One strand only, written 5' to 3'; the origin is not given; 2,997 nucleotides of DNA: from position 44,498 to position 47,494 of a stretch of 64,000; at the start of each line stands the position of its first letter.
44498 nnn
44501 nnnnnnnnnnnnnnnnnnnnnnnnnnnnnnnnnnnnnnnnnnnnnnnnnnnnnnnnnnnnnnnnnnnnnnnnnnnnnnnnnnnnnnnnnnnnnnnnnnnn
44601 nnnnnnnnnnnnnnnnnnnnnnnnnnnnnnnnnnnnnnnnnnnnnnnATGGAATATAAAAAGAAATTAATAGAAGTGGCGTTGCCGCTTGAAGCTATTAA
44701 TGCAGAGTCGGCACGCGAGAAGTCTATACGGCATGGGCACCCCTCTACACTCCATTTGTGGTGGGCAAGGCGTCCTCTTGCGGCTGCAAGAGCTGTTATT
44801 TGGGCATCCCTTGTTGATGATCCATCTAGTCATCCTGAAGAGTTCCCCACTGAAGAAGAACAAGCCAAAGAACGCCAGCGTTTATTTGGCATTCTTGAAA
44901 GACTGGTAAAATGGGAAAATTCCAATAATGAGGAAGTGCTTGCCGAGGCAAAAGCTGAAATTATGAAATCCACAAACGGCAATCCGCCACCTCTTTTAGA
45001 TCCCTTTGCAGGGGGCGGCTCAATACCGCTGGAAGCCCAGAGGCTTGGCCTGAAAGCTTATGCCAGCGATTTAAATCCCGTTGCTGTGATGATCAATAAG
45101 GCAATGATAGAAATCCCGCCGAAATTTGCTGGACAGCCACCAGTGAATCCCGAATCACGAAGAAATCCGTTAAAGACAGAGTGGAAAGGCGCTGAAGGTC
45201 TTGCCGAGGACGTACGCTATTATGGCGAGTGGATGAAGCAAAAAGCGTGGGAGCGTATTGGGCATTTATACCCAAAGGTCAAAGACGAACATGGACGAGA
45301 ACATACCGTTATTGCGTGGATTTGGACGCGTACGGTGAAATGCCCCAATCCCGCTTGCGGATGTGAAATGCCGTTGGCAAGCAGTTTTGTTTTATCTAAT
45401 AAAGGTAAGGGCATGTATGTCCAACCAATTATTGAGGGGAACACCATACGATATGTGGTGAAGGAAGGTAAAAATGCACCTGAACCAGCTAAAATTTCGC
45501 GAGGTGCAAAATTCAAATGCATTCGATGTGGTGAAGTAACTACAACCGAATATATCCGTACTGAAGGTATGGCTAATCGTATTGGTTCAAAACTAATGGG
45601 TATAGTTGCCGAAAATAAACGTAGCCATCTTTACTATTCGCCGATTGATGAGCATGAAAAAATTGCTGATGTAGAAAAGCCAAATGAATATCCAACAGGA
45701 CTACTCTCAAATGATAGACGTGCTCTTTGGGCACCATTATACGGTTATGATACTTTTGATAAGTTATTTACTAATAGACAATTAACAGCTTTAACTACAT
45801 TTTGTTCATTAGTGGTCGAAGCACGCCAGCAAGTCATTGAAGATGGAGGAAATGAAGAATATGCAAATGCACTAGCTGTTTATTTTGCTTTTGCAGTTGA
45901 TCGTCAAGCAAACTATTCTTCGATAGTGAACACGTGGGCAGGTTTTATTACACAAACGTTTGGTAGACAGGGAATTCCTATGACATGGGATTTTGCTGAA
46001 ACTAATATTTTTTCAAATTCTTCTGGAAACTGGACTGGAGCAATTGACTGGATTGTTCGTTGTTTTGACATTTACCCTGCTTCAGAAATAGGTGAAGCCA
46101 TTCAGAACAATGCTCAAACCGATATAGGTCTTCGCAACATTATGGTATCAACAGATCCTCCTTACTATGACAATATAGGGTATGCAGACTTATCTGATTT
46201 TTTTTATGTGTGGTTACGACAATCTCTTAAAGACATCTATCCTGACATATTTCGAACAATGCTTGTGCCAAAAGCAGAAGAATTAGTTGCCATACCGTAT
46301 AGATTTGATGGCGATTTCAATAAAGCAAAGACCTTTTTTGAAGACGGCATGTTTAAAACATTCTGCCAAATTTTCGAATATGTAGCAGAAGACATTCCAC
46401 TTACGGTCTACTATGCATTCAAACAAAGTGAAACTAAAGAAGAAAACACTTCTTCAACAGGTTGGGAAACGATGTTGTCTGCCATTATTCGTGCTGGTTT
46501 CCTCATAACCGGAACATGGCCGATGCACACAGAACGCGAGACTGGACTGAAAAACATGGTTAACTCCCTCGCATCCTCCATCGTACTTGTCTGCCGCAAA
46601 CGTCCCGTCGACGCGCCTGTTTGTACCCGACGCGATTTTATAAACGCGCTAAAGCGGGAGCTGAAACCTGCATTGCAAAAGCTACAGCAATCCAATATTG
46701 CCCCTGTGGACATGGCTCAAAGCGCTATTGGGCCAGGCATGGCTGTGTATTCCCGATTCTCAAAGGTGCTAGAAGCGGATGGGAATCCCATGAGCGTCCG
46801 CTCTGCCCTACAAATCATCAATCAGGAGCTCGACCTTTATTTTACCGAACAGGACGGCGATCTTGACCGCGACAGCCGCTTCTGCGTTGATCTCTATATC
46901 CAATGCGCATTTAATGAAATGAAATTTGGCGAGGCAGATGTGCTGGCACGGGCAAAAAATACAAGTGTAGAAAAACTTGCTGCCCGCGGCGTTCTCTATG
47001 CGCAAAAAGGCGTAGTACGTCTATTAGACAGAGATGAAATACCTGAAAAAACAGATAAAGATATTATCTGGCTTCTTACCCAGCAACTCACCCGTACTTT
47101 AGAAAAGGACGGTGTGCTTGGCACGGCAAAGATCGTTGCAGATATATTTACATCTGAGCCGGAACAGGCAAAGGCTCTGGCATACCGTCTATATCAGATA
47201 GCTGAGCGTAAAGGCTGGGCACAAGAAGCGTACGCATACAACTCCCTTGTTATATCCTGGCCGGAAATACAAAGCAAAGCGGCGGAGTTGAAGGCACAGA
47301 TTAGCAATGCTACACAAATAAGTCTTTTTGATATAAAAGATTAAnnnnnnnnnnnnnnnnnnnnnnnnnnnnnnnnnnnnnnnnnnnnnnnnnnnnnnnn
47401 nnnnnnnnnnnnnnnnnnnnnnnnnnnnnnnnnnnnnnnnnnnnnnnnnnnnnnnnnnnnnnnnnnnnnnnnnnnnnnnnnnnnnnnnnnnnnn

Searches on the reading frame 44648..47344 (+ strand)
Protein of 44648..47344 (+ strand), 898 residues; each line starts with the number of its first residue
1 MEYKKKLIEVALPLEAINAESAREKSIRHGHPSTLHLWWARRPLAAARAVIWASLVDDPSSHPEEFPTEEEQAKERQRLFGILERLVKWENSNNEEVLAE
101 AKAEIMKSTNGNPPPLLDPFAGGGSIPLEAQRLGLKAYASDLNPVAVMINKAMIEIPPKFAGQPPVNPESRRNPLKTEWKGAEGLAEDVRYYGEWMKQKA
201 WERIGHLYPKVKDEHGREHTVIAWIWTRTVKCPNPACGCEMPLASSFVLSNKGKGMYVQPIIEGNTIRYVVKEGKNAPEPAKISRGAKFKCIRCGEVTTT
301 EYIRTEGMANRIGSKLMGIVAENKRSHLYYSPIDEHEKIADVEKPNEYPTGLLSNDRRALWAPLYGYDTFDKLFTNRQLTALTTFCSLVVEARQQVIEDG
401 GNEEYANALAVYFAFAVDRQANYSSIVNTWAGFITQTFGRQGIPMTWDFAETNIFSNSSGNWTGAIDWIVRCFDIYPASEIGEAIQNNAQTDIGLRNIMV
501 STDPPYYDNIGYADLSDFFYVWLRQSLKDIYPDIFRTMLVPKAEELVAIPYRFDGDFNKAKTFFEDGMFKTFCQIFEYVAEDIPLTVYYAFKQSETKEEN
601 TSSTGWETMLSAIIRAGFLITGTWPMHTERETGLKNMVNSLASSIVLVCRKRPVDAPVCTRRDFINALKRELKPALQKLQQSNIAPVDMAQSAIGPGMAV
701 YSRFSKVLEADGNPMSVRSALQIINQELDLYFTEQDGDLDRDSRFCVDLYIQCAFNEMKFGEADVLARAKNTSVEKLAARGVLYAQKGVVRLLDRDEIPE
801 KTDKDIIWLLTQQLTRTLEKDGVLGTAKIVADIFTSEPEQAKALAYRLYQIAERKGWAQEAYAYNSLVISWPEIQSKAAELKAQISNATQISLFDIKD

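Call 12: search_protein_families(library=pfam, proteins=[window:44648-47344:+], max_evalue=0.001)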
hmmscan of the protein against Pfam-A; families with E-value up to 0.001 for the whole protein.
window:44648-47344:+ (898 aa): 2 families
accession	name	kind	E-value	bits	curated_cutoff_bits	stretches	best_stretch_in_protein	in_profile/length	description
PF06634.17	DUF1156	-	6.2e-32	110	24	1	11-81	1-72/73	Protein of unknown function (DUF1156)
PF02086.21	MethyltransfD12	-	0.00022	21.5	22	1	112-156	20-64/253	D12 class N6 adenine-specific DNA methyltransferase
